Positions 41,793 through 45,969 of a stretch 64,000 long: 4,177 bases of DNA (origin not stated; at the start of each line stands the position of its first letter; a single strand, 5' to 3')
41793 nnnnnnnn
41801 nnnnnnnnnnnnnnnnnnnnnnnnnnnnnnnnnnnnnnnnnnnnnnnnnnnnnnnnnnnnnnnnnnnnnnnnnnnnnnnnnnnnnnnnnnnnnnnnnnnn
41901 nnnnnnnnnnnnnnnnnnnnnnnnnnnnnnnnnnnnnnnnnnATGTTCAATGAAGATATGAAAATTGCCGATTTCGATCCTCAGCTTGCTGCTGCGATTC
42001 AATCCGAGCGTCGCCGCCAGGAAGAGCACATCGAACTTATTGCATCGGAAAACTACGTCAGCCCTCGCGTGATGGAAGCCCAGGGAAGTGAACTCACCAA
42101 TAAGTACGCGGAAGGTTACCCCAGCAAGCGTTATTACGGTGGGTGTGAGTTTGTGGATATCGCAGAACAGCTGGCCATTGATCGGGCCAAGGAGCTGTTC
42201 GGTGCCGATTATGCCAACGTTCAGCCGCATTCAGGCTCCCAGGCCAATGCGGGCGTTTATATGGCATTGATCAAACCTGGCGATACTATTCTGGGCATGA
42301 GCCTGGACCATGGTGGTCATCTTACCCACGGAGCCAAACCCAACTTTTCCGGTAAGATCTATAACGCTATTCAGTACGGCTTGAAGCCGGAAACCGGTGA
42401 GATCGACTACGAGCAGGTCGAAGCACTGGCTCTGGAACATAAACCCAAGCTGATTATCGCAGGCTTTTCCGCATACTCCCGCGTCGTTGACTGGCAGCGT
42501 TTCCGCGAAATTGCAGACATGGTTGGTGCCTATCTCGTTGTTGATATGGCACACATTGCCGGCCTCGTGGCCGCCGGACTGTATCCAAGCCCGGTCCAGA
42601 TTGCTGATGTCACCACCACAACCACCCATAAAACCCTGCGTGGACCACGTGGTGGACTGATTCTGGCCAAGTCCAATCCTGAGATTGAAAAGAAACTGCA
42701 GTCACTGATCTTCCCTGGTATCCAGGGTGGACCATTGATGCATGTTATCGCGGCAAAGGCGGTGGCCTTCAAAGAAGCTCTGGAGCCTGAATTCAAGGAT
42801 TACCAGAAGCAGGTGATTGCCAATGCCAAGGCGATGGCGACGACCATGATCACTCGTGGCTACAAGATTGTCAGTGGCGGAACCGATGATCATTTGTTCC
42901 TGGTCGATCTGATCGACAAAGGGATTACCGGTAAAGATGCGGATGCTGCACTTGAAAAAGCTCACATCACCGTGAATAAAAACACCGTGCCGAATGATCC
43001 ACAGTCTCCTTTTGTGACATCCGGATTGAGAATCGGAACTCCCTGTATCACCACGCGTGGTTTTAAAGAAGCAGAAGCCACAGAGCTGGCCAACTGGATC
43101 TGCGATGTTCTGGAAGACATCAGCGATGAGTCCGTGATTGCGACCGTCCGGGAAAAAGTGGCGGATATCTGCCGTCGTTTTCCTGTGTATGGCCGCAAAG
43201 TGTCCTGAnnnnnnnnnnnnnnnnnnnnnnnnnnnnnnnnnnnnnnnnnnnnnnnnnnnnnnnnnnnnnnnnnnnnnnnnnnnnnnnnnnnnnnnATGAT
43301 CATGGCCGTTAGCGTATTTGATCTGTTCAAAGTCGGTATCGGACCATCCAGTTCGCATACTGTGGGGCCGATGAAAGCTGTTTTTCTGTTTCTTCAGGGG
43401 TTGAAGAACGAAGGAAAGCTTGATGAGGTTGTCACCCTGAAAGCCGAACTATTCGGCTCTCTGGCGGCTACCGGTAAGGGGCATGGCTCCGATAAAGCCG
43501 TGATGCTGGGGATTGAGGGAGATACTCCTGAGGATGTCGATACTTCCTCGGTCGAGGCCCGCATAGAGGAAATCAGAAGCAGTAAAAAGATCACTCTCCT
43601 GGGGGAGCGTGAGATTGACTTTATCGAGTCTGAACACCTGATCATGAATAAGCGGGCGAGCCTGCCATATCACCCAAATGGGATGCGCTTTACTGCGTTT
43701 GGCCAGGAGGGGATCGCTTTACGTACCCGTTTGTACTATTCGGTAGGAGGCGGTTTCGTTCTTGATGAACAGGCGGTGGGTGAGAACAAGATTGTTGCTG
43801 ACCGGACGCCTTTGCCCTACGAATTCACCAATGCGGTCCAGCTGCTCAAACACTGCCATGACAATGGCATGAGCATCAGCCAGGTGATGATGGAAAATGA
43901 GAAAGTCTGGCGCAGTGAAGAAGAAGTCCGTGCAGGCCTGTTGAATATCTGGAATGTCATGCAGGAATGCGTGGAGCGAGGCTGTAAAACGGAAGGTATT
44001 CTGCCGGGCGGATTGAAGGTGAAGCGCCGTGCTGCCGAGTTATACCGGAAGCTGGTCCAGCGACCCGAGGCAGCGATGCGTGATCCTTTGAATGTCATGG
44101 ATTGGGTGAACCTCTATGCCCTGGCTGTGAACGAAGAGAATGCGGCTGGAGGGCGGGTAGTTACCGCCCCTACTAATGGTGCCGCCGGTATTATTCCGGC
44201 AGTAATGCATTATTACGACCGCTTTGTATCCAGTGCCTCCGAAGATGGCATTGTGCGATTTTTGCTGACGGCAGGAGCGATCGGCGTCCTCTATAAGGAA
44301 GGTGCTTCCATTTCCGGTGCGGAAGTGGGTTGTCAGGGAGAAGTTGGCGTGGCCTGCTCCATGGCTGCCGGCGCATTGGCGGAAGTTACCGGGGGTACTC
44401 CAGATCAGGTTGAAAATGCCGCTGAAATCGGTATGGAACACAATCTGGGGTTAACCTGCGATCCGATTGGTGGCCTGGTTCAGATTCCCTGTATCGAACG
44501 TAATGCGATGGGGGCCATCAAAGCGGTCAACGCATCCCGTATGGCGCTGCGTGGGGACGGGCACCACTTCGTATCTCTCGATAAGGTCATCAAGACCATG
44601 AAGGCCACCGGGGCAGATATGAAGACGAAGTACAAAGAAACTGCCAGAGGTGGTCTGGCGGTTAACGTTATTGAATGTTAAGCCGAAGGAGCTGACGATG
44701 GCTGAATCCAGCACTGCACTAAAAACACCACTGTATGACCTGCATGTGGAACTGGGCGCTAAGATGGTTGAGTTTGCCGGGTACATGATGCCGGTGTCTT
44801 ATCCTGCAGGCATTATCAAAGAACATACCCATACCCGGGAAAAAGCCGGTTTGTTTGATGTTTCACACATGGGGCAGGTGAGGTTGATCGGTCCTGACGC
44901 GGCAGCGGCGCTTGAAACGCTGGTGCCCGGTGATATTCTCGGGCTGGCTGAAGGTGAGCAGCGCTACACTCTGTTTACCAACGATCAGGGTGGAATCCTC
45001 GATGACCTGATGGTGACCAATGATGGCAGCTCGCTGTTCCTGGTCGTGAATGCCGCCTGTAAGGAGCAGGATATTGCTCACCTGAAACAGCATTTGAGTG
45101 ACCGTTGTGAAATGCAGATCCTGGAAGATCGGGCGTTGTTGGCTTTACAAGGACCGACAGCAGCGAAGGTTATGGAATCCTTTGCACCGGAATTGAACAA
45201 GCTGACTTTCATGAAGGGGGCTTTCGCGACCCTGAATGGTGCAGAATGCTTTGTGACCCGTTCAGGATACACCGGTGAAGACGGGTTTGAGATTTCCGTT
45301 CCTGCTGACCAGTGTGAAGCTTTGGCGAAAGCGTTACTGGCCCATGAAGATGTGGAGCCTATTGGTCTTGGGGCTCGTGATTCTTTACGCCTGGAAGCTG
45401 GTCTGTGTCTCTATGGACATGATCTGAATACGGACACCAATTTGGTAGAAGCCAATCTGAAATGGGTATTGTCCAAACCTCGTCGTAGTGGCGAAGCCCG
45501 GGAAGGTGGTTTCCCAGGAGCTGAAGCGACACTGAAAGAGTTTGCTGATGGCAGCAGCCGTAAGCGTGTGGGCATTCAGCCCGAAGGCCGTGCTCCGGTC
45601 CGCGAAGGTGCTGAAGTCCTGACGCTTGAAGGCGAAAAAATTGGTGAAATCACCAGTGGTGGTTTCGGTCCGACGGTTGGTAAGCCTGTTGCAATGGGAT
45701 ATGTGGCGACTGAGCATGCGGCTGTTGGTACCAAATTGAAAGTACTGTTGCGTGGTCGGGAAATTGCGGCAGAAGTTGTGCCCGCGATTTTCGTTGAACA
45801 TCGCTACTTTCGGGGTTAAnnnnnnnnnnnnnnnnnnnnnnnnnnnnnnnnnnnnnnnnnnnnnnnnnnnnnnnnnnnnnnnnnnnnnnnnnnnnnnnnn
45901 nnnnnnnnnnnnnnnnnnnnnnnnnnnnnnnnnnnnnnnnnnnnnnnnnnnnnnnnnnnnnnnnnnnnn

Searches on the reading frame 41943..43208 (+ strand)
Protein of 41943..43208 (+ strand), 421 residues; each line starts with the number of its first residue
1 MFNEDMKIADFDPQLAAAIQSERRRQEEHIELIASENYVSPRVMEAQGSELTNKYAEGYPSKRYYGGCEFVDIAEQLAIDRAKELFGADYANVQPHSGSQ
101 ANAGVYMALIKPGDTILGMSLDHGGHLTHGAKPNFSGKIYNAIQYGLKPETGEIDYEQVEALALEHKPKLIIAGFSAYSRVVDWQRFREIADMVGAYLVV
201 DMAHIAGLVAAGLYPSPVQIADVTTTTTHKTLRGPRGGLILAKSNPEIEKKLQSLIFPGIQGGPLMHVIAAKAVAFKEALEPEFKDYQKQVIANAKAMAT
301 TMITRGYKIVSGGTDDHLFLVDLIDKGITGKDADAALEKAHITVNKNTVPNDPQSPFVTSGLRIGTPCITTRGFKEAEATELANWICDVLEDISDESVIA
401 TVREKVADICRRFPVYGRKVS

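Call 27: search_protein_families(library=pfam, proteins=[window:41943-43208:+], max_evalue=0.00001)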
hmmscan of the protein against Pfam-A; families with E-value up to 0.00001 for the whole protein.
window:41943-43208:+ (421 aa): 2 families
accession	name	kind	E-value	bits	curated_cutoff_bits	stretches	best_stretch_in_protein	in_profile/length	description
PF00464.25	SHMT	-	1.1e-176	587.7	27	1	9-386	2-399/399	Serine hydroxymethyltransferase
PF00155.27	Aminotran_1_2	-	1.7e-08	34.5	19.7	1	84-372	53-352/361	Aminotransferase class I and II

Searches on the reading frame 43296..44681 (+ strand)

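Call 27: search_protein_families(library=pfam, proteins=[window:43296-44681:+], max_evalue=0.00001)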
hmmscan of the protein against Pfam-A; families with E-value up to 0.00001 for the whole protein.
window:43296-44681:+ (461 aa): 2 families
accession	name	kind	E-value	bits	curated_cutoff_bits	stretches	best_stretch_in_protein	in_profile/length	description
PF03313.21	SDH_alpha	-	2.5e-96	322.8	26.4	1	190-455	2-260/260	Serine dehydratase alpha chain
PF03315.21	SDH_beta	-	1.4e-60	204.5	26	1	6-159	1-154/155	Serine dehydratase beta chain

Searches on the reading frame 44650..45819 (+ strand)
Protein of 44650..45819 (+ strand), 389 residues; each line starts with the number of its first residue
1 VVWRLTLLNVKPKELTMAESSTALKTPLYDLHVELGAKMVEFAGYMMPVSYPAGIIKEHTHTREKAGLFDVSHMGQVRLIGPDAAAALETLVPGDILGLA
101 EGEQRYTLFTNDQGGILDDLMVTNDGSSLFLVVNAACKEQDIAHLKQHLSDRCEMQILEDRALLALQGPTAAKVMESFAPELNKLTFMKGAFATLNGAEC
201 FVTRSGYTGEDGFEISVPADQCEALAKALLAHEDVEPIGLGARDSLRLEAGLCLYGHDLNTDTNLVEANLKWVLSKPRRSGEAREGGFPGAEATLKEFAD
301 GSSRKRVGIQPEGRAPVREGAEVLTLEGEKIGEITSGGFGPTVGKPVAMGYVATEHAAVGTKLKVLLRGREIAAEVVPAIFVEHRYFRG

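Call 27: search_protein_families(library=pfam, proteins=[window:44650-45819:+], max_evalue=0.00001)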
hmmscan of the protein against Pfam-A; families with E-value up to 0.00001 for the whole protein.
window:44650-45819:+ (389 aa): 2 families
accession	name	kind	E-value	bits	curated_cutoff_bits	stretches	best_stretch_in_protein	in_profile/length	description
PF01571.26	GCV_T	-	9.8e-87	290.8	25.6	1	28-273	1-255/255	Aminomethyltransferase folate-binding domain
PF08669.17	GCV_T_C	-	6.8e-23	80.8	25.9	1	304-382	1-79/80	Glycine cleavage T-protein C-terminal barrel domain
